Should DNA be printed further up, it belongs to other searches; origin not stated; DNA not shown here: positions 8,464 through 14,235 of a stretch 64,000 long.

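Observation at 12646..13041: Degenerate Hint / bacterial intein-like (BIL) module embedded in giant paralog 1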

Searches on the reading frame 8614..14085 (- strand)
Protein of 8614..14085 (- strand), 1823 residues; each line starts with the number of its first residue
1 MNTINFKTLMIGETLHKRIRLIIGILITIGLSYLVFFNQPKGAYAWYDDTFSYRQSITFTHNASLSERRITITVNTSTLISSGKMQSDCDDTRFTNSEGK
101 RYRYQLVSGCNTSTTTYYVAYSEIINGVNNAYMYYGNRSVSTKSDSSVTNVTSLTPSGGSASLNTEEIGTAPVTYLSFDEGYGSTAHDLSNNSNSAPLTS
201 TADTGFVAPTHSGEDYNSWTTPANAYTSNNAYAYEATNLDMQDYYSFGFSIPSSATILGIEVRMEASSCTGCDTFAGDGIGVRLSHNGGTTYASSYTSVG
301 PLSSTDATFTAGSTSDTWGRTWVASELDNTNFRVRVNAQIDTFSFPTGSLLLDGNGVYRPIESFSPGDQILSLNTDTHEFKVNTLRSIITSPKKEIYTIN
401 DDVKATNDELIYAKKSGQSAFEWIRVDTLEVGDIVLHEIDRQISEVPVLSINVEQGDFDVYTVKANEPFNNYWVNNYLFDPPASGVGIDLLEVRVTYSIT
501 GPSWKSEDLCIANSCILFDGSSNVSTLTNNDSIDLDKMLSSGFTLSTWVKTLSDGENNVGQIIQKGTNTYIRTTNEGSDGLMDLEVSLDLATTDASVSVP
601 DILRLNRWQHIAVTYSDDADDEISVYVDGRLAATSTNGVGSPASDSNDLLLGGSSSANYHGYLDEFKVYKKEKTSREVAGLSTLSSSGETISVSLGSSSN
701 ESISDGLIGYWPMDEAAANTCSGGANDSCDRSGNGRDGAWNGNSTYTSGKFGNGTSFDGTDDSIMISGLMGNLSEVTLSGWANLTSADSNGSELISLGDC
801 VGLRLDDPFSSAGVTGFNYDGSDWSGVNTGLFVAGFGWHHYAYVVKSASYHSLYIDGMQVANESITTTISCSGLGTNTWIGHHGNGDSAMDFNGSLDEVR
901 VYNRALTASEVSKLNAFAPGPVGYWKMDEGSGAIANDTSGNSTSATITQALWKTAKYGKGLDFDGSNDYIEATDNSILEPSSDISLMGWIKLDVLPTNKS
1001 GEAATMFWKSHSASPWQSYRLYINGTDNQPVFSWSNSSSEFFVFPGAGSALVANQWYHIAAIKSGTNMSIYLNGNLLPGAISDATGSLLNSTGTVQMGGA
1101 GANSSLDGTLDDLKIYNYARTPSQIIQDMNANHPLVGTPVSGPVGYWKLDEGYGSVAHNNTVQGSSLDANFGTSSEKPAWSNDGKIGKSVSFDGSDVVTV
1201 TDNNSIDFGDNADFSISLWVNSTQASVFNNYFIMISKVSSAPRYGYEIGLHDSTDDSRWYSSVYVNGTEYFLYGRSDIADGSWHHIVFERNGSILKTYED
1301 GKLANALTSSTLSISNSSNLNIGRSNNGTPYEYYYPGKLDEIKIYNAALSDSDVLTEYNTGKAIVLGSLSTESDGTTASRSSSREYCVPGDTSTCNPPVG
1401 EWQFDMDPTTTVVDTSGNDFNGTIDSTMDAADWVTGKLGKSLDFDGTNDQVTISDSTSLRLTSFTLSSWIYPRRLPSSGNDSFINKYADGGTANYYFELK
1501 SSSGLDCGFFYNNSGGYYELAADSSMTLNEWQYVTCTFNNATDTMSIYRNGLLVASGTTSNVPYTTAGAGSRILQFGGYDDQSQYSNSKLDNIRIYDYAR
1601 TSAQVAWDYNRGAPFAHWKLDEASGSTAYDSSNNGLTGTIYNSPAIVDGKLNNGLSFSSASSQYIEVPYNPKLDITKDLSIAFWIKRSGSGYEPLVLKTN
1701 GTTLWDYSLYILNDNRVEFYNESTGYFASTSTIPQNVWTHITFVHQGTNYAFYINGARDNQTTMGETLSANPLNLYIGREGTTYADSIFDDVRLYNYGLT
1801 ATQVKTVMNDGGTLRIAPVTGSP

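Call 7: search_protein_families(library=pfam, proteins=[window:8614-14085:-], max_evalue=1)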
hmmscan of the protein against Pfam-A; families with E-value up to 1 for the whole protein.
window:8614-14085:- (1823 aa): 8 families
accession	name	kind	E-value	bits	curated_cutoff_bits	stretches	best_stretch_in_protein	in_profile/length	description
PF13385.13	Laminin_G_3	-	8.6e-133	438.7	27.6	6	1445-1606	1-151/151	Concanavalin A-like lectin/glucanases superfamily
PF02210.31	Laminin_G_2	-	8.3e-13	49.4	22.9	3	1273-1344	45-123/126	Laminin G domain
PF00054.30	Laminin_G_1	-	7.1e-07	29.9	24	1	584-655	31-101/131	Laminin G domain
PF02973.23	Sialidase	-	1.9e-06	28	26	2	1314-1357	141-184/189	Sialidase, N-terminal domain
PF10102.14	DUF2341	-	2.5e-06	28.3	23.4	1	88-149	1-64/84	Domain of unknown function (DUF2341)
PF06439.18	3keto-disac_hyd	-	3.5e-05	24.4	26.8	1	1204-1312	50-156/187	3-keto-disaccharide hydrolase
PF22925.3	TS_C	-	3.6e-05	23.9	27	0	1712-1801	106-201/202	Trans-sialidase, C-terminal domain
PF07591.16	PT-HINT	-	0.0035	18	27.7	1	358-474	8-134/137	Pretoxin HINT domain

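Call 8: search_protein_families(library=ncbifam, proteins=[window:8614-14085:-], max_evalue=1)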
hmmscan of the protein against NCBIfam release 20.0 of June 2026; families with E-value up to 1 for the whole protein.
window:8614-14085:- (1823 aa): 2 families
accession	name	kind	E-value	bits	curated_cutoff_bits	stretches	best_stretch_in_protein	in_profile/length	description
NF052521.1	TafC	equivalog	3.3e-65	220.6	410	6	1144-1363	149-365/373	TafC family fimbrial protein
TIGR02480.1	fliN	equivalog_domain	0.1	12.5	84.05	1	580-634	4-56/77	flagellar motor switch protein FliN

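Call 29: find_encoding_contigs(protein=window:8614-14058:-, flank=3000, max_places=5)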
Protein window:8614-14058:- (1814 aa): 1 contig read that carries it; 1 place shown.
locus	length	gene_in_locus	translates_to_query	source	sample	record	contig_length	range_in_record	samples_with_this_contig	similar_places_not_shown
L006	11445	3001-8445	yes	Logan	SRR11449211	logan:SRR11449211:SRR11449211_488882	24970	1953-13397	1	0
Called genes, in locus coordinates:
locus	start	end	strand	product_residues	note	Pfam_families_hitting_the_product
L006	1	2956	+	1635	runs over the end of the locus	?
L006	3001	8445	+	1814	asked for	PF02973:Sialidase (faint), PF10102:DUF2341 (weak), PF07953:Toxin_R_bind_N (faint), PF13385:Laminin_G_3, PF02210:Laminin_G_2 (faint), PF00054:Laminin_G_1 (faint), PF13385:Laminin_G_3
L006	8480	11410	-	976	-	PF00150:Cellulase, PF00404:Dockerin_1 (weak)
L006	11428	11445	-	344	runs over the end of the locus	PF27854:Heavy_Cys_CGP (weak)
